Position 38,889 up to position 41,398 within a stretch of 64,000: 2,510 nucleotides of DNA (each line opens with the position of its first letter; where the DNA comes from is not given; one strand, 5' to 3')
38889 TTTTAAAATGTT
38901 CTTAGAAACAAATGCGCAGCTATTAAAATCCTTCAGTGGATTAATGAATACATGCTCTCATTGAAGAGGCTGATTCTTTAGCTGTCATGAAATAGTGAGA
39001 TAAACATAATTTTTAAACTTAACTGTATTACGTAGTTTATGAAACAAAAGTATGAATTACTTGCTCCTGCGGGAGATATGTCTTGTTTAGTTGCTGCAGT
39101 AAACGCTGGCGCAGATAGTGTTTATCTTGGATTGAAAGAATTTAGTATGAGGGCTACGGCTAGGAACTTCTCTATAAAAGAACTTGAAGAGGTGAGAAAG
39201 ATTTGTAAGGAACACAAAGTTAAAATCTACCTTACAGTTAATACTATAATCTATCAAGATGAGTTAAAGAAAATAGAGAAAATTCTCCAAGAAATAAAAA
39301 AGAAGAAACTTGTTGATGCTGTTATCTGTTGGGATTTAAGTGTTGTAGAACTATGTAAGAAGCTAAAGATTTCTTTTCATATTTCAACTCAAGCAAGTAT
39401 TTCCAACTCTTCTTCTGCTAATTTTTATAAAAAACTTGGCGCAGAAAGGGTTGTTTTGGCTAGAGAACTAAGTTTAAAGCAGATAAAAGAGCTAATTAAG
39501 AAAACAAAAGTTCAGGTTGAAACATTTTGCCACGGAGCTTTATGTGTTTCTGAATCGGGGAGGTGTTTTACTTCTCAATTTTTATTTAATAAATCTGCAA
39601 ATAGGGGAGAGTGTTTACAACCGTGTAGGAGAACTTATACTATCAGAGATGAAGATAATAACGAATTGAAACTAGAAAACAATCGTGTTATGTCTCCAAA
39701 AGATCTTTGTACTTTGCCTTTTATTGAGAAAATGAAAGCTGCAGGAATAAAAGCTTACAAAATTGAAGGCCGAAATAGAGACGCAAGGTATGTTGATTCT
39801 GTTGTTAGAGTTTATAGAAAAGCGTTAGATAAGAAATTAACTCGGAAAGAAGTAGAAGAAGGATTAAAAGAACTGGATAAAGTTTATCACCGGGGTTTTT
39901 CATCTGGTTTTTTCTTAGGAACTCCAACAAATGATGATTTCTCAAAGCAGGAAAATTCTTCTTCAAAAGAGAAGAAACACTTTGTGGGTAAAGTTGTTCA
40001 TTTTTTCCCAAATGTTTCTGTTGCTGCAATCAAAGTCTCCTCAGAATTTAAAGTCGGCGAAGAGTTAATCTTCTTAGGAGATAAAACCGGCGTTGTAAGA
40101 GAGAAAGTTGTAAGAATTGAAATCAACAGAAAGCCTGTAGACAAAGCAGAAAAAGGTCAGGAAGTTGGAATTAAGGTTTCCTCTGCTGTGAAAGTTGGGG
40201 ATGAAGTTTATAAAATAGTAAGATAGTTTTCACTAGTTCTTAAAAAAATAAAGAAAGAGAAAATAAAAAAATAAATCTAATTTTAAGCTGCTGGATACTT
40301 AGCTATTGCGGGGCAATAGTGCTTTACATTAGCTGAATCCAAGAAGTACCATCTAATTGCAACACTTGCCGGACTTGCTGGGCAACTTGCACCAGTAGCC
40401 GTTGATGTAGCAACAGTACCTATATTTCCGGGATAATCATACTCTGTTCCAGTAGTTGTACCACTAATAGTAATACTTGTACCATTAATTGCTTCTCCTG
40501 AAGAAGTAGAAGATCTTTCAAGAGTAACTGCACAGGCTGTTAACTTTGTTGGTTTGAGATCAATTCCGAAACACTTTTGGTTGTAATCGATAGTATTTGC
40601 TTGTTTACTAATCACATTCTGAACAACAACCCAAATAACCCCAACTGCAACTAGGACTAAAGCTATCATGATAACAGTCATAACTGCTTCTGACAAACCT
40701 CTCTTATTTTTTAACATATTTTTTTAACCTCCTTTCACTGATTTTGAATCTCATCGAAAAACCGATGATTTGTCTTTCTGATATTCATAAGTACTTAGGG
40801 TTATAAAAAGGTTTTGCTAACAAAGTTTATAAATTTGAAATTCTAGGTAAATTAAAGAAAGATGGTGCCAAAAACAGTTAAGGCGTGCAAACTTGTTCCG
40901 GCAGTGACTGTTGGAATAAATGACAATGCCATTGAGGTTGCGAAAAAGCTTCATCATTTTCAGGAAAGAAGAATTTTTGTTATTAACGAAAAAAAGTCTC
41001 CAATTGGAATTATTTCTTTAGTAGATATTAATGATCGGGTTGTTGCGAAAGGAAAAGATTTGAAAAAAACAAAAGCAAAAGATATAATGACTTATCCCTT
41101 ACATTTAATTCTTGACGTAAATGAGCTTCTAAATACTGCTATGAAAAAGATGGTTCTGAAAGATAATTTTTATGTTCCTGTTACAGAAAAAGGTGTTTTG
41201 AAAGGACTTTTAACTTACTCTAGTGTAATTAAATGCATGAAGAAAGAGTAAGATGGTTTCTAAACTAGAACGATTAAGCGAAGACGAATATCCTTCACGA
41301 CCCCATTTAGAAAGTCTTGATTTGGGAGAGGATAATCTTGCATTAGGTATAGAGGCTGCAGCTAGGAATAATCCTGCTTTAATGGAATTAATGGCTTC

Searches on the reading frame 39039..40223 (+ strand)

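Call 62: search_protein_families(library=pfam, proteins=[window:39039-40223:+], max_evalue=0.0001)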
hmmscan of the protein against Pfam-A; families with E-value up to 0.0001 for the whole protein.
window:39039-40223:+ (395 aa): 1 family
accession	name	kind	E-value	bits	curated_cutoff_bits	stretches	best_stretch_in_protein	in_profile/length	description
PF01136.24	Peptidase_U32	-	5.6e-75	252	22.4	1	76-296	1-231/233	Peptidase family U32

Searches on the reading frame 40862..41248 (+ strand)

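Call 87: search_protein_families(library=pfam, proteins=[window:40862-41248:+], max_evalue=0.0001)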
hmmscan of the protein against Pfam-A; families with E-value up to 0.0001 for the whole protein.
window:40862-41248:+ (129 aa): 1 family
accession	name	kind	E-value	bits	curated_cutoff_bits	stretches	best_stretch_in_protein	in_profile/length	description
PF00571.33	CBS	-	4.1e-13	49.9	24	1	13-58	8-53/57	CBS domain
